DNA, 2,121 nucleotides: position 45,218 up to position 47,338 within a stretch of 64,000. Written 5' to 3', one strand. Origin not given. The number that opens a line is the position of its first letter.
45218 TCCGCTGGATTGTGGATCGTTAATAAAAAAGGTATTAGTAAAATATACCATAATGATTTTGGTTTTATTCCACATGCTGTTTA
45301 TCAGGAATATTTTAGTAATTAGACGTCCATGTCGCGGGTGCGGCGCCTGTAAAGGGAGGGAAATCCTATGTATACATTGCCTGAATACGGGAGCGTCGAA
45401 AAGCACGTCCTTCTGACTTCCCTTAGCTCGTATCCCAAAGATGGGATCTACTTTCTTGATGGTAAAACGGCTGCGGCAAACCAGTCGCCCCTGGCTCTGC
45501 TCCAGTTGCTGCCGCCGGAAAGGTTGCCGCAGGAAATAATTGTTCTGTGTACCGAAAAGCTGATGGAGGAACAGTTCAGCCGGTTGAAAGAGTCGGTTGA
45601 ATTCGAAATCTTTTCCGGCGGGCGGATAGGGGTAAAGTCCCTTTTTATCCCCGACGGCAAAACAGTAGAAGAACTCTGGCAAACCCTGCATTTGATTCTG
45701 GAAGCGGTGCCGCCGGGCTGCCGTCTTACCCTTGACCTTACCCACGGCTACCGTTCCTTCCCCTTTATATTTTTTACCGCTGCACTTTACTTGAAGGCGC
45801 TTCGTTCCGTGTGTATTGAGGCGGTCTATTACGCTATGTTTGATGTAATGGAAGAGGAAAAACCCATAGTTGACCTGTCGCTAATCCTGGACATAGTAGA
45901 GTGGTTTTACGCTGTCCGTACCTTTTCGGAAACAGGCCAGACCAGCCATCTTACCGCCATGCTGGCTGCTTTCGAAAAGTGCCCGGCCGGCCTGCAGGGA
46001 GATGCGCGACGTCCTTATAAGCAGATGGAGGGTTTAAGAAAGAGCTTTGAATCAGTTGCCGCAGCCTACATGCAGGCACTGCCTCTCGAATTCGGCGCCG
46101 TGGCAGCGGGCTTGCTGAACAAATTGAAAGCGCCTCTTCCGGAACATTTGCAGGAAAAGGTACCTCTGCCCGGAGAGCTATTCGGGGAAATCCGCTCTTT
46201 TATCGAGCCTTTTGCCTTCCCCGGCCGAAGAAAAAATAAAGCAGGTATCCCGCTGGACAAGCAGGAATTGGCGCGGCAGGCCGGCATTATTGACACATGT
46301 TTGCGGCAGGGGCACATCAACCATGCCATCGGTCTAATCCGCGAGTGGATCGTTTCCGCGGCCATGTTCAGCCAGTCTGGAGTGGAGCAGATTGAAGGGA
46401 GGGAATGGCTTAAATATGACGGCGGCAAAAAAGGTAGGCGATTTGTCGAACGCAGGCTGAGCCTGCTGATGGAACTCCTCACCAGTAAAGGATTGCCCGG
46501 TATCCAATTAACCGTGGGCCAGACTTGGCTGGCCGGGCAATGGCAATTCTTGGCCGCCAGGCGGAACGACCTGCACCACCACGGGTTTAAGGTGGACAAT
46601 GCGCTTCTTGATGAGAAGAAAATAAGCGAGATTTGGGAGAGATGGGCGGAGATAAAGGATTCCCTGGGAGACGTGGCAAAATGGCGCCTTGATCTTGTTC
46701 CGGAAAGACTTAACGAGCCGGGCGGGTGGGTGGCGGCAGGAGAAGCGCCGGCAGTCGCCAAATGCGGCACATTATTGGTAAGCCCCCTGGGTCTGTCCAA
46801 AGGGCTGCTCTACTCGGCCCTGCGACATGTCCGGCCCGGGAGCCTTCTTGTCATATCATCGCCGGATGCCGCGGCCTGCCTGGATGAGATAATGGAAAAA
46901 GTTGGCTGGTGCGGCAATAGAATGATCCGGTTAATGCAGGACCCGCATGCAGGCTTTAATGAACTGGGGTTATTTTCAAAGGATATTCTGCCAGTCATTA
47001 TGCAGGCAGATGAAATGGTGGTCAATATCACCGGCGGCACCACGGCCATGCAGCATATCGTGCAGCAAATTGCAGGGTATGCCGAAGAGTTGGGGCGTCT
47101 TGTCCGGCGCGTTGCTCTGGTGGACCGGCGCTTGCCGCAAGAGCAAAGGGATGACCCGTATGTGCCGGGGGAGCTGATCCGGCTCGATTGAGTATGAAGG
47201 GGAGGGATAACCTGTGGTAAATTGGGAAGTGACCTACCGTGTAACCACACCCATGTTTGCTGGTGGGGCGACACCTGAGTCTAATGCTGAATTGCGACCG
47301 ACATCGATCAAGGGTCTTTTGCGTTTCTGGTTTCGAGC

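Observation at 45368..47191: Csx1 effector carrying a second, C-terminal CARF-like domain (possible built-in ring nuclease or second sensor)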

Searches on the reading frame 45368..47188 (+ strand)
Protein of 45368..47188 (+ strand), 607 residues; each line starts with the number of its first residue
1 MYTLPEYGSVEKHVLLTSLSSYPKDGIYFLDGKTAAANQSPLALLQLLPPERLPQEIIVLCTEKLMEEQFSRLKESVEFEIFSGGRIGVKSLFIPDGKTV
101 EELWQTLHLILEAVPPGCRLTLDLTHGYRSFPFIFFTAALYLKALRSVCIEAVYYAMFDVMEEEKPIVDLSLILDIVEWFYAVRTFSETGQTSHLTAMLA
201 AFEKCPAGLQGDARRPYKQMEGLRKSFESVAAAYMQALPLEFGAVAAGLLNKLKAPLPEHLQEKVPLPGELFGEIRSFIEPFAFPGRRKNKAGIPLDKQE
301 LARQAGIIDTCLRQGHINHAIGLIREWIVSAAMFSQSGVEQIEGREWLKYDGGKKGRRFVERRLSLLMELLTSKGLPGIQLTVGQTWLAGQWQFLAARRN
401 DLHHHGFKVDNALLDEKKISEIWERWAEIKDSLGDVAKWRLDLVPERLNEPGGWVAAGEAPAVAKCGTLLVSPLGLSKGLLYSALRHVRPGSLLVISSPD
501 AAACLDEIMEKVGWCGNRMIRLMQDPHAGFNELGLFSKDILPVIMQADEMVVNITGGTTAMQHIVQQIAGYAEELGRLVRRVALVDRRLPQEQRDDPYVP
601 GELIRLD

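Call 3: search_protein_families(library=pfam, proteins=[window:45368-47188:+], max_evalue=1)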
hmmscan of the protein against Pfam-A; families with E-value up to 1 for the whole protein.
window:45368-47188:+ (607 aa): 0 families

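Call 4: search_protein_families(library=ncbifam, proteins=[window:45368-47188:+], max_evalue=1)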
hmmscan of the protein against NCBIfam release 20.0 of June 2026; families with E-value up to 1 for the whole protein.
window:45368-47188:+ (607 aa): 2 families
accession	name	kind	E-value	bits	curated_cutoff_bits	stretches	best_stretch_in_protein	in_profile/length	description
TIGR02221.1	cas_TM1812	equivalog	9.7e-24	84.6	76.25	1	93-199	108-217/218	TIGR02221 family CRISPR-associated protein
TIGR02549.2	CRISPR_DxTHG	domain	1e-07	31.8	21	1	121-145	2-26/26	CRISPR-associated DxTHG motif protein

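Call 5: search_protein_families(library=padloc, proteins=[window:45368-47188:+], max_evalue=1)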
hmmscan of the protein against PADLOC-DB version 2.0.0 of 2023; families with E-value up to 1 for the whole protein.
window:45368-47188:+ (607 aa): 33 families (the best 25 are shown)
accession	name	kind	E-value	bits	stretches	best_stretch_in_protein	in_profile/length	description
PDLC01840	CARF2--CARF_HEPN_CARF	-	2.8e-187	621.7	1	11-607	3-544/547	-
PDLC01839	CARF2--CARF_HEPN_CARF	-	9.4e-88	293.2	1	27-606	16-517/518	-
PDLC01824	CARF2--CARF_HEPN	-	4.5e-57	192.2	1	24-429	14-372/376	-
PDLC01032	Csx1/Csm6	-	1.7e-55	187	1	12-433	2-366/412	CARF+HEPN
PDLC01345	Csx1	-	7.9e-51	171.4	1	27-336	15-266/267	CAS-III; associated_signaling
PDLC01838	CARF2--CARF_HEPN_CARF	-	4.7e-46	155.5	2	470-607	386-522/522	-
PDLC01621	Csx1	-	1e-40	138.4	1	27-407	14-340/340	CAS-III; associated_signaling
PDLC01844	CARF2--CARF_HEPN_CSX3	-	7.7e-39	131.8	1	28-423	17-368/464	-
PDLC01843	CARF2--CARF_HEPN_CSX20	-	9e-37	125.1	1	26-430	17-380/498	-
PDLC01281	Csx1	-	1.8e-27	94.6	1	46-199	36-190/191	CAS-III; associated_signaling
PDLC01825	CARF2--CARF_HEPN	-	7.2e-25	85.8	1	86-201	102-216/382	-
PDLC01832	CARF2--CARF_HEPN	-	1.5e-23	81.8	1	42-198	34-187/416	-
PDLC01826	CARF2--CARF_HEPN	-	3.4e-19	67.3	1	63-200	89-224/393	-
PDLC01842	CARF2--CARF_HEPN_CSX16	-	1.4e-17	61.9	1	55-231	41-213/478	-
PDLC01284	Csx1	-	7.2e-16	56.9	1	79-200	73-174/289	CAS-III; associated_signaling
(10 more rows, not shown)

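Call 18: find_homologous_proteins(query=window:45368-47188:+, max_evalue=0.00001)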
Query window:45368-47188:+ (607 aa): 57 proteins with E <= 0.00001 among 8000 candidates.
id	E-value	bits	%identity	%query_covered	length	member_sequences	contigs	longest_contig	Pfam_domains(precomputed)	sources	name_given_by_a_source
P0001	0.0e+0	1382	100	100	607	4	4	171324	-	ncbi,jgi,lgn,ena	jgi:CRISPR-associated Csx2 family protein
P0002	0.0e+0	1127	82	100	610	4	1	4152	-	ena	-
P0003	4.2e-282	955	71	100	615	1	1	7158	-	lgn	-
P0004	4.6e-282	955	71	100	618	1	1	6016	-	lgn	-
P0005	3.2e-234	797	67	91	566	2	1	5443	-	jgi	-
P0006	2.5e-222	758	59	100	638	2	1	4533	-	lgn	-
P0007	6.2e-220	750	59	100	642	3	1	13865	-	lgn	-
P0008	3.3e-212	724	56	100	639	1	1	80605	-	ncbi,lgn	-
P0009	5.7e-177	608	52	98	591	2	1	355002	-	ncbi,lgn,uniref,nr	ncbi:CRISPR-associated DxTHG motif protein [Desulfallas thermosapovorans]|uniref:CRISPR-associated C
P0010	9.0e-153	528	43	99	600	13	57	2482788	-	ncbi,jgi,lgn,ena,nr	ncbi:MAG: TIGR02221 family CRISPR-associated protein [Syntrophomonadaceae bacterium]|jgi:CRISPR-asso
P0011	5.0e-152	525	45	98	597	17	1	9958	-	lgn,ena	-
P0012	6.8e-152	525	45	98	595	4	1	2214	-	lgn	-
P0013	1.2e-151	524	47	98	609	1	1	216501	-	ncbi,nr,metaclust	ncbi:CRISPR-associated (Cas) DxTHG family protein [Peptococcaceae bacterium CEB3]|nr:CRISPR-associat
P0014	3.1e-151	523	45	98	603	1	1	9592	-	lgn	-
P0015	6.0e-150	518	45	99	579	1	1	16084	-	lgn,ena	-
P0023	2.5e-146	507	45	99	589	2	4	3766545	-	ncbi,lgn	-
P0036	1.7e-128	448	42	90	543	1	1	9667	-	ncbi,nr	ncbi:MAG: TIGR02221 family CRISPR-associated protein, partial [Thermoanaerobacteraceae bacterium]|nr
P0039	8.0e-96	340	47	58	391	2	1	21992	-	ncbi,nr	ncbi:MAG: TIGR02221 family CRISPR-associated protein [Desulfitobacteriaceae bacterium]|nr:TIGR02221 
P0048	1.6e-78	283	33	98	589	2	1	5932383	-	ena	-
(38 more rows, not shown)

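Call 22: search_solved_structures(query=A1, max_evalue=1, show_alignments=0)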
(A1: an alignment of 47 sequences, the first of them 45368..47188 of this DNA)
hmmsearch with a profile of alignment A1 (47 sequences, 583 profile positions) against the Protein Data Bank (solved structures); distinct sequences matched with E-value up to 1: 13.
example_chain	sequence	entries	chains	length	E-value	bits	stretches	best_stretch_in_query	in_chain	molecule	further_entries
8y7g_A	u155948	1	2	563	8.3e-21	77.1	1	7-426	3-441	CRISPR-associated protein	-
8y6z_B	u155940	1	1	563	9.1e-21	77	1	7-426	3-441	CRISPR-associated protein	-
8y75_A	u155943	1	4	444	1.9e-20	75.9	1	7-417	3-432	CRISPR-associated protein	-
8z4i_A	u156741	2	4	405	0.00041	22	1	39-123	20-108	CARF-domain cantaining dual-activated nuclease | CARF-domain containing dual-activated nuclease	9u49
8bao_A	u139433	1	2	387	0.0019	19.7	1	442-544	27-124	DUF1887 family protein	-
6r9r_B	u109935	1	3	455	0.003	19.1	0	284-330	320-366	CRISPR-associated (Cas) DxTHG family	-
6qzq_A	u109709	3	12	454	0.003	19.1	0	284-330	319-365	CRISPR-associated (Cas) DxTHG family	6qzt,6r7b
7q5y_A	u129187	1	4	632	0.037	15.5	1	10-106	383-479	NADH dehydrogenase I chain G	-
2d4u_A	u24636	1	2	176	0.061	14.8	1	355-427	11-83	Methyl-accepting chemotaxis protein I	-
6sce_A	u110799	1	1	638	0.068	14.6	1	435-534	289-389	Uncharacterized protein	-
3atp_A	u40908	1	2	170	0.13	13.7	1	356-427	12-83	Methyl-accepting chemotaxis protein I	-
8vl8_A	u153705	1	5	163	0.32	12.4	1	362-429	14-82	Methyl-accepting chemotaxis protein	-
3p3k_A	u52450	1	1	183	0.63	11.5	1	145-236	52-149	Translationally-controlled tumor protein homolog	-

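Call 29: list_cluster_members(proteins=[P0001, P0009, P0010])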
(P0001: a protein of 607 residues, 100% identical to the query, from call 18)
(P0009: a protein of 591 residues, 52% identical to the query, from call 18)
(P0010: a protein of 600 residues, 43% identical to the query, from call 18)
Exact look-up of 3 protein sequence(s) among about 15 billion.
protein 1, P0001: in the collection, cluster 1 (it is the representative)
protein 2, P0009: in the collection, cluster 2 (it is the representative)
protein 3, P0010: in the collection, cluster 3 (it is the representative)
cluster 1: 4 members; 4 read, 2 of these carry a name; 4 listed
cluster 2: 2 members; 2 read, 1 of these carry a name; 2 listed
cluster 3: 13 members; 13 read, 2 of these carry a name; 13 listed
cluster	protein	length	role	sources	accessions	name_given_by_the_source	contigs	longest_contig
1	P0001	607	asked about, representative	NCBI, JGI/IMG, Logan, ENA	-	CRISPR-associated Csx2 family protein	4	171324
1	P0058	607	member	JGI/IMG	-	CRISPR-associated Csx2 family protein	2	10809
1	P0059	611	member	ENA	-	-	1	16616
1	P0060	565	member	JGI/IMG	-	-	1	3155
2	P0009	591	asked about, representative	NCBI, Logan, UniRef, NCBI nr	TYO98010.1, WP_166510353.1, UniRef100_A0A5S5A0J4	CRISPR-associated DxTHG motif protein [Desulfallas thermosapovorans] | CRISPR-associated Csx2 family protein n=1 Tax=Desulfallas thermosapovorans DSM 6562 ... | TM1812 family CRISPR-associated protein [Desulfallas thermosapovorans]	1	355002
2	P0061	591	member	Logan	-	-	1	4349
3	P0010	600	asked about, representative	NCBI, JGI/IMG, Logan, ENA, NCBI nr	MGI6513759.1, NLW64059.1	MAG: TIGR02221 family CRISPR-associated protein [Syntrophomonadaceae bacterium] | CRISPR-associated Csx2 family protein | TIGR02221 family CRISPR-associated protein [Syntrophomonadaceae bacterium]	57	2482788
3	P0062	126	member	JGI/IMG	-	hypothetical protein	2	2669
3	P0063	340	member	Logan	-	-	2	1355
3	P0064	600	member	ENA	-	-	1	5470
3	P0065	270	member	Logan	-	-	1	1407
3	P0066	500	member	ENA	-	-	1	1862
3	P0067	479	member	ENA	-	-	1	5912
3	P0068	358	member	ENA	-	-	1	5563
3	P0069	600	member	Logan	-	-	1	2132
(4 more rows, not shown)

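Call 36: predict_structure(alignment_id=A1)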
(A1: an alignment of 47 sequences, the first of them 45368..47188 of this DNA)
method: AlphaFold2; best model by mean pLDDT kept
length: 607 residues; sequences in the alignment: 47
mean_pLDDT: 88.4   pTM: 0.81
mean pLDDT of the five models: 88.4, 87.7, 87.1, 83.6, 83.2
residues with pLDDT >= 90: 428; 70-90: 131; 50-70: 21; < 50: 27
segments of 3 or more residues with pLDDT < 50: 1-9, 447-464
pLDDT, mean of each block of 10 residues (from residue 1): 39 93 92 93 94 94 95 89 77 93 95 95 88 91 92 89 91 90 93 93 91 92 96 95 95 92 90 95 82 93 97 94 97 93 91 83 90 70 93 94 85 90 98 94 58 34 64 95 96 94 95 92 87 76 84 94 92 85 95 95 91
secondary structure, 60 per line:
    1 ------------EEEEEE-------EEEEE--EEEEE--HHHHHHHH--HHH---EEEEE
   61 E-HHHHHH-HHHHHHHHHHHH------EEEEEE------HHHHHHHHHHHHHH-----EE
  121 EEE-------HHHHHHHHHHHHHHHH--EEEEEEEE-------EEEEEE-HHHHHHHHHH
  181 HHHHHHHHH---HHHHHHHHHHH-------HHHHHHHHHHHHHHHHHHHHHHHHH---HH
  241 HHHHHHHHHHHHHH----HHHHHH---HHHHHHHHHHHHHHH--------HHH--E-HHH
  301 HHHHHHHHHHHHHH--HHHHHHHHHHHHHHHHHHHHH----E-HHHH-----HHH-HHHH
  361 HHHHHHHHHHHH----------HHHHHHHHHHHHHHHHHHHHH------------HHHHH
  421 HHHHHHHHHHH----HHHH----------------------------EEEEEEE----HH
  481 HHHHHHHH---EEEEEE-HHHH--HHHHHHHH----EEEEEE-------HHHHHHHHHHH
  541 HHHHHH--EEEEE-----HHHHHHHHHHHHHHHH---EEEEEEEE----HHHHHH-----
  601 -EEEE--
elements in order: E13-18 E26-30 E33-37 H40-47 E56-61 H63-68 H70-81 E88-93 H100-113 E119-123 H131-146 E149-156 E164-169 H171-189 H193-203 H211-235 H239-254 H259-264 H268-282 H298-314 H317-337 H344-347 H357-372 H383-403 H416-431 H436-439 E468-474 H479-488 E492-497 H499-502 H505-512 E517-522 H530-546 E549-553 H559-574 E578-585 H590-595 E602-605

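Call 40: fold_search(model_id=the predicted structure, library=pdb)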
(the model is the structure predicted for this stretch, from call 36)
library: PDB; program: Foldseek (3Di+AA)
matches with E <= 10: 947; with E <= 0.001: 29
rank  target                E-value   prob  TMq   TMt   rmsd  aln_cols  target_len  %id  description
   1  8y6z                  2.1e-14  1.00  0.49  0.56  13.9       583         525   15  Crystal structure of the Marinitoga sp. Csx1-Crn2 fusion ribonuclease of type III CRISPR (released 2024-07-17)
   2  8y7g_B                4.7e-14  1.00  0.52  0.58  13.2       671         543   13  Crystal structure of the Marinitoga sp. Csx1-Crn2 H495A mutant in complex with cyclic-tetraadenylate (cA4) (released 2024-07-17)
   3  8y7g_A                6.7e-14  1.00  0.51  0.57  13.7       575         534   15  Crystal structure of the Marinitoga sp. Csx1-Crn2 H495A mutant in complex with cyclic-tetraadenylate (cA4) (released 2024-07-17)
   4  8y75_B                4.4e-10  1.00  0.36  0.67   4.4       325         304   16  Crystal structure of the CARF-HTH domain of Csx1-Crn2 from Marinitoga sp. (released 2024-07-17)
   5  8y75_D                4.6e-10  1.00  0.37  0.70   4.5       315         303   17  Crystal structure of the CARF-HTH domain of Csx1-Crn2 from Marinitoga sp. (released 2024-07-17)
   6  8y75_A                5.6e-10  1.00  0.37  0.69   4.5       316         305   17  Crystal structure of the CARF-HTH domain of Csx1-Crn2 from Marinitoga sp. (released 2024-07-17)
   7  6qzt_A                1.3e-09  1.00  0.44  0.57   7.9       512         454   13  Crystal structure of Csx1 from Sulfolobus islandicus orthorhombic form (released 2019-10-02)
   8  2i71_A                2.1e-05  1.00  0.19  0.30  17.2       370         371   13  Crystal structure of a Conserved Protein of Unknown Function from Sulfolobus solfataricus P2 (released 2006-10-03)
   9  2i71_B                2.6e-05  1.00  0.20  0.30  18.6       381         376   12  Crystal structure of a Conserved Protein of Unknown Function from Sulfolobus solfataricus P2 (released 2006-10-03)
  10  5fsh_B                6.8e-05  1.00  0.33  0.42  10.8       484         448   16  Crystal structure of Thermus thermophilus Csm6 (released 2016-01-27)
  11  8jh1_B                6.8e-05  1.00  0.34  0.41  10.9       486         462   16  Crystal Structure of the Csm6 Y161A mutant from Thermus thermophilus HB8 in complex with cyclic-tetraadenylate (cA4) (released 2023-12-13)
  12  8jbc_B                7.5e-05  1.00  0.32  0.39   9.4       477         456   15  Crystal Structure of the Csm6 K137A mutant from Thermus thermophilus HB8 in its apo form (released 2023-12-13)
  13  8y7f_A                7.9e-05  1.00  0.32  0.50  16.0       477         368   10  Crystal structure of CARF domain-truncated Csx1-Crn2 from Marinitoga sp. (released 2024-07-17)
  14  8jh1_A                8.3e-05  1.00  0.37  0.46   8.3       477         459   15  Crystal Structure of the Csm6 Y161A mutant from Thermus thermophilus HB8 in complex with cyclic-tetraadenylate (cA4) (released 2023-12-13)
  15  6tug_B                1.1e-04  1.00  0.34  0.46   8.8       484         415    9  Enterococcus italicus Csm6 bound to cyclic hexa-2'-fluoro-hexa-dAMP (released 2020-02-26)
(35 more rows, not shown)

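Call 52: find_encoding_contigs(protein=P0009, flank=10000, max_places=1)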
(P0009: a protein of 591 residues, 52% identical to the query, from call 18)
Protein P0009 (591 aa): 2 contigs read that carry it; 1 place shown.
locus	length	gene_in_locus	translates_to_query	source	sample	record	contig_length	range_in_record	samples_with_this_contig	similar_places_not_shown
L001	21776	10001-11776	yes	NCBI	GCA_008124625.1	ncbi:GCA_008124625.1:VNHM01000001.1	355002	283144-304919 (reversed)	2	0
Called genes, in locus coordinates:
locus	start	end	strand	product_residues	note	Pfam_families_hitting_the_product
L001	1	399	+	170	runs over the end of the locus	PF14689:SPOB_a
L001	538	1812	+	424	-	PF01018:GTP1_OBG, PF02421:FeoB_N, PF01926:MMR_HSR1, PF09269:DUF1967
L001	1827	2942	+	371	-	PF00696:AA_kinase, PF01472:PUA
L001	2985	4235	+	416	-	PF00171:Aldedh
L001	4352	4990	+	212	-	PF01467:CTP_transf_like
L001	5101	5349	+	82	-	PF00076:RRM_1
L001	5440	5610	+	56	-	-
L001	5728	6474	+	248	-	PF00210:Ferritin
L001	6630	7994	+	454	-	-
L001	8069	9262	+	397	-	PF08902:DUF1848 (faint), PF04055:Radical_SAM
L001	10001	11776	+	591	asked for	-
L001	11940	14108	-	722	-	-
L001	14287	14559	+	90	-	-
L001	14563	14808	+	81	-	-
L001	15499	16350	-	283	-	PF27457:RNase_HII_N, PF01351:RNase_HII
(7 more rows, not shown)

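Call 53: find_encoding_contigs(protein=P0010, flank=10000, max_places=1)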
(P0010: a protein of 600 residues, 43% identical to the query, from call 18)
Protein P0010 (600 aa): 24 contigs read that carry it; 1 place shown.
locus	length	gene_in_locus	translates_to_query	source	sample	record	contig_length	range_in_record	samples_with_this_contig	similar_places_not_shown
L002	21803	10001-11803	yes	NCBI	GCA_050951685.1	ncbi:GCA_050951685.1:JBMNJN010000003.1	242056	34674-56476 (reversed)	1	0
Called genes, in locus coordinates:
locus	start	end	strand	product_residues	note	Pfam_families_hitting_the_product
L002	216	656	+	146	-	PF01272:GreA_GreB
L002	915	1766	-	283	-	PF00528:BPD_transp_1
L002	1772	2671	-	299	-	PF09818:ABC_ATPase (faint), PF00005:ABC_tran, PF13304:AAA_21 (weak)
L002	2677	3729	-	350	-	PF04069:OpuAC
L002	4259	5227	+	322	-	PF01058:Oxidored_q6, PF14720:NiFe_hyd_SSU_C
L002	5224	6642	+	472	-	PF00374:NiFeSe_Hases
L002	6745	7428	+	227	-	PF04542:Sigma70_r2, PF04545:Sigma70_r4, PF01381:HTH_3 (weak)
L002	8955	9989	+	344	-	PF09651:Cas_APE2256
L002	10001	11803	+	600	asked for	-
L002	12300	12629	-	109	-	PF09827:CRISPR_Cas2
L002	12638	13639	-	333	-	PF01867:Cas_Cas1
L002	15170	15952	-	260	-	PF10040:CRISPR_Cas6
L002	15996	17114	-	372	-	PF03787:RAMPs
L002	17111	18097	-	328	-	PF03787:RAMPs (faint), PF17953:Csm4_C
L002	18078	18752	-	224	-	PF03787:RAMPs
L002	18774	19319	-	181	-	PF03750:Csm2_III-A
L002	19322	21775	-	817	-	PF01966:HD (weak), PF18211:Csm1_B, PF22335:Cas10-Cmr2_palm2, PF20824:Cmr2_hel_dom2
